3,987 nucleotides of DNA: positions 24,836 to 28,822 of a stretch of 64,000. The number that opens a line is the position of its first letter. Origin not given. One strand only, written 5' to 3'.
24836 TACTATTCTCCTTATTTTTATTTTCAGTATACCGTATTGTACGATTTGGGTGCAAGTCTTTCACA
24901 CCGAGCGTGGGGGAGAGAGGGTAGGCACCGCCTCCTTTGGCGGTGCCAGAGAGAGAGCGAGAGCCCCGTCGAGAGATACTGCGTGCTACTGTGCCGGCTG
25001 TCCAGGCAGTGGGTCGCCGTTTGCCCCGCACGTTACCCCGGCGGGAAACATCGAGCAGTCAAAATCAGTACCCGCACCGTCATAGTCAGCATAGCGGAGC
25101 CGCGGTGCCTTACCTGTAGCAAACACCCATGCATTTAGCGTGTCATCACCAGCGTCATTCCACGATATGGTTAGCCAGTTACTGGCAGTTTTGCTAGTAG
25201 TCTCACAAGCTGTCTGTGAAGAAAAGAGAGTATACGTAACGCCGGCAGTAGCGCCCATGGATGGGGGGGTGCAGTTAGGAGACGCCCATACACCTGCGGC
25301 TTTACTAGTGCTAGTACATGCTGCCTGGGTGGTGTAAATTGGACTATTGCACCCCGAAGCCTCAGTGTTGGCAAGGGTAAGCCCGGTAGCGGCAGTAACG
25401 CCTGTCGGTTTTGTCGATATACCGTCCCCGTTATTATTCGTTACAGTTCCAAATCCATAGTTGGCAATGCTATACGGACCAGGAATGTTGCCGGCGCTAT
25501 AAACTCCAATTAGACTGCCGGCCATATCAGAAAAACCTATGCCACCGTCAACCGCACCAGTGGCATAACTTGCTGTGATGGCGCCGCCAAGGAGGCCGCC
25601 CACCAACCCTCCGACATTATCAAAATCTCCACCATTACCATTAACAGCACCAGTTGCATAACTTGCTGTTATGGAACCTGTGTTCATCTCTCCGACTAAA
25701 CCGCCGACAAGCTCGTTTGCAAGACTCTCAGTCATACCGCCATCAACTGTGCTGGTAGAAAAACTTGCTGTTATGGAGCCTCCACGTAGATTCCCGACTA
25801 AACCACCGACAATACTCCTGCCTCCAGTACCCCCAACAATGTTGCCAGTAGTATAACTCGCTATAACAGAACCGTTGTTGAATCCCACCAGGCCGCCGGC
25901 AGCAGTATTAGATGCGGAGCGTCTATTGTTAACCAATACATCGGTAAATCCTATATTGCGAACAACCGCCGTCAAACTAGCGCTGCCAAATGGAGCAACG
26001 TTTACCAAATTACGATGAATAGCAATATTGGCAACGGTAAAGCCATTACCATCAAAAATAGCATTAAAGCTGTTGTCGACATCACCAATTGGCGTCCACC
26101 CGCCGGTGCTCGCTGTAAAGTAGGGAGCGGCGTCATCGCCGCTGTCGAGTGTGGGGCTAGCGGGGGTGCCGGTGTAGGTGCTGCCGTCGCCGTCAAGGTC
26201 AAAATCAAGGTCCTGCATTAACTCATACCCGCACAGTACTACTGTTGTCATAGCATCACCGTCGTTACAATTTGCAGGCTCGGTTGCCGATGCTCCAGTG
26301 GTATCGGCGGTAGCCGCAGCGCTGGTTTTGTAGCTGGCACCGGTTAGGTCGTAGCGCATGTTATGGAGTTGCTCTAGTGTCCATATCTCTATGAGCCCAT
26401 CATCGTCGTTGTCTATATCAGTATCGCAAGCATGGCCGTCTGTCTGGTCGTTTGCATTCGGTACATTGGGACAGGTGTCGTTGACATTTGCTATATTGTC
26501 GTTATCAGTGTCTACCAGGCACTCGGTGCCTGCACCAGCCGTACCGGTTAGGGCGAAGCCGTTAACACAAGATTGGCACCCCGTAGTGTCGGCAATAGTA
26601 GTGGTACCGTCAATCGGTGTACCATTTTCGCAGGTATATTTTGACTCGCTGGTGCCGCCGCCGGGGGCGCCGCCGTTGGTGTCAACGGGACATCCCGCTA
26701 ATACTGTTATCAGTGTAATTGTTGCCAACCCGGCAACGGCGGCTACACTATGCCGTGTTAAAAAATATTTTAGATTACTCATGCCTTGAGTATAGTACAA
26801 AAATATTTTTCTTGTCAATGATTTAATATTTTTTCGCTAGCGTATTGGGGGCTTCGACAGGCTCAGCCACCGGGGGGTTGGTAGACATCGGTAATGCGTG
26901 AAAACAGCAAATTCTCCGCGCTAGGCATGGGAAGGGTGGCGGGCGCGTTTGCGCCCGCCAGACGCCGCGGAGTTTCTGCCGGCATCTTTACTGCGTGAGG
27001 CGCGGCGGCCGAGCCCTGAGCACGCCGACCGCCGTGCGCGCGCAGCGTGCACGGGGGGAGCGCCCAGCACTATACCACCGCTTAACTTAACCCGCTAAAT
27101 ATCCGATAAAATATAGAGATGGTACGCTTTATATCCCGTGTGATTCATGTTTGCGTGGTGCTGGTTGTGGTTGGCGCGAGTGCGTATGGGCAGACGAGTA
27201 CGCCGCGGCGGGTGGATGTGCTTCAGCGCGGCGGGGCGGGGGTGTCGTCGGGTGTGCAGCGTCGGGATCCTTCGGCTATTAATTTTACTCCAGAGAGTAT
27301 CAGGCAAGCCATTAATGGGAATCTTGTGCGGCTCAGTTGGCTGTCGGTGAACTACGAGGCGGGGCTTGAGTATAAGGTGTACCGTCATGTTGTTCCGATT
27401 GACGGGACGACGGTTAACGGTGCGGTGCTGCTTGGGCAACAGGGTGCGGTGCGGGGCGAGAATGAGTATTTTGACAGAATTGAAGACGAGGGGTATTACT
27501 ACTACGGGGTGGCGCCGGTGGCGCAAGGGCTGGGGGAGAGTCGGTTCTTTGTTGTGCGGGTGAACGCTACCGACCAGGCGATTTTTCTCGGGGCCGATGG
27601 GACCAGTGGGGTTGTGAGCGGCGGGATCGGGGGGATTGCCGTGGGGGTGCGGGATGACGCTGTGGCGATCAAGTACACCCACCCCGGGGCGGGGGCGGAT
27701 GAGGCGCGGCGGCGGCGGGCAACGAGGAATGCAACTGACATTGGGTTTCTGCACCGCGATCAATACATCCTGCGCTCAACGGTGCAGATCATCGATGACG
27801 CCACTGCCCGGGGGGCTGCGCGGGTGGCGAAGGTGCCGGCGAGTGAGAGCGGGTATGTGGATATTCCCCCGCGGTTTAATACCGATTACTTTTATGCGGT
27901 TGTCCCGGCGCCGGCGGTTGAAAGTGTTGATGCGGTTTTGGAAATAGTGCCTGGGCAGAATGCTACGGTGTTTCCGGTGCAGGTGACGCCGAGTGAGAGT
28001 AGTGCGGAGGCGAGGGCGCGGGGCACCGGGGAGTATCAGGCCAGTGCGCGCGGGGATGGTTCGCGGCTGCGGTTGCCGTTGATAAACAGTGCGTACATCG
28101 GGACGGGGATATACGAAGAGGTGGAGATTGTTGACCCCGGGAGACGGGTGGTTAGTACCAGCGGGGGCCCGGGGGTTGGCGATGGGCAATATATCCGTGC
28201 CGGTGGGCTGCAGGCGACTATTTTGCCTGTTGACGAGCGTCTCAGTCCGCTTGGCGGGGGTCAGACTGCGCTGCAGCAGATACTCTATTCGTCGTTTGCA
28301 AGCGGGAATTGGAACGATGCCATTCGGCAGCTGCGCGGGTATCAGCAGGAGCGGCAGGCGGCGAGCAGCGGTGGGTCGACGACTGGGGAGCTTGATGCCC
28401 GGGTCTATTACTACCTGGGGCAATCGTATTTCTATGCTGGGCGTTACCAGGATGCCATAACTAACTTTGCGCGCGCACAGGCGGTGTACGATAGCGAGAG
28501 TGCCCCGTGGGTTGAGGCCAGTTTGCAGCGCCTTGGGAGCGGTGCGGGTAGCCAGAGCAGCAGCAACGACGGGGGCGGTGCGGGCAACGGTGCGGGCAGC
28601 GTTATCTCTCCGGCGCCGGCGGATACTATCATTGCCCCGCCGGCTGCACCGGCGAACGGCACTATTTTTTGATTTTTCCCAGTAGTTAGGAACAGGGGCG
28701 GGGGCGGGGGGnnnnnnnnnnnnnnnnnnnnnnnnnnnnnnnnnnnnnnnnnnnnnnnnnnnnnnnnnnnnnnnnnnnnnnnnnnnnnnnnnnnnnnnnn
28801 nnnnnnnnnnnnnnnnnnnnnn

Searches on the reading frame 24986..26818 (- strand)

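Call 7: search_protein_families(library=pfam, proteins=[window:24986-26818:-], max_evalue=0.01)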
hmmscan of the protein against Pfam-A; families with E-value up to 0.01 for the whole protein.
window:24986-26818:- (610 aa): 2 families
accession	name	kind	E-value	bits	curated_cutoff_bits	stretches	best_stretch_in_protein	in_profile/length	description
PF07581.17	Glug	-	1.1e-07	32.2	20.5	0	401-423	4-27/28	The GLUG motif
PF02412.23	TSP_3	-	0.0032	17.6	25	1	97-123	9-35/36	Thrombospondin type 3 repeat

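Call 8: search_protein_families(library=ncbifam, proteins=[window:24986-26818:-], max_evalue=0.01)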
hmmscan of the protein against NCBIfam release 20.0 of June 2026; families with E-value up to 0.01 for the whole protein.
window:24986-26818:- (610 aa): 2 families
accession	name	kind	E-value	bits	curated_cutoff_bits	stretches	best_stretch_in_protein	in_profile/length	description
NF047638.1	throspo3_MtsC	equivalog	1.9e-05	23.7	350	1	70-138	165-235/428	cell-cell cohesion MYXO-CTERM protein MtsC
NF046017.1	ZmpA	exception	0.0027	14.9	3000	1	302-412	982-1095/2052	zinc metalloprotease A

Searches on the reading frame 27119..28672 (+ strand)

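Call 20: search_protein_families(library=pfam, proteins=[window:27119-28672:+], max_evalue=0.001)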
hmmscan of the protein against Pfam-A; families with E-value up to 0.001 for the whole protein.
window:27119-28672:+ (517 aa): 3 families
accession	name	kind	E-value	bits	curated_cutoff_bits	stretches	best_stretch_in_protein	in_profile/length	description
PF07719.23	TPR_2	-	2.9e-06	27.4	27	1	427-455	1-29/34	Tetratricopeptide repeat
PF00515.34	TPR_1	-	6.7e-05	23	27.8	1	427-455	1-29/34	Tetratricopeptide repeat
PF13424.12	TPR_12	-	0.00011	22.8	30.1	1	412-458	30-76/77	Tetratricopeptide repeat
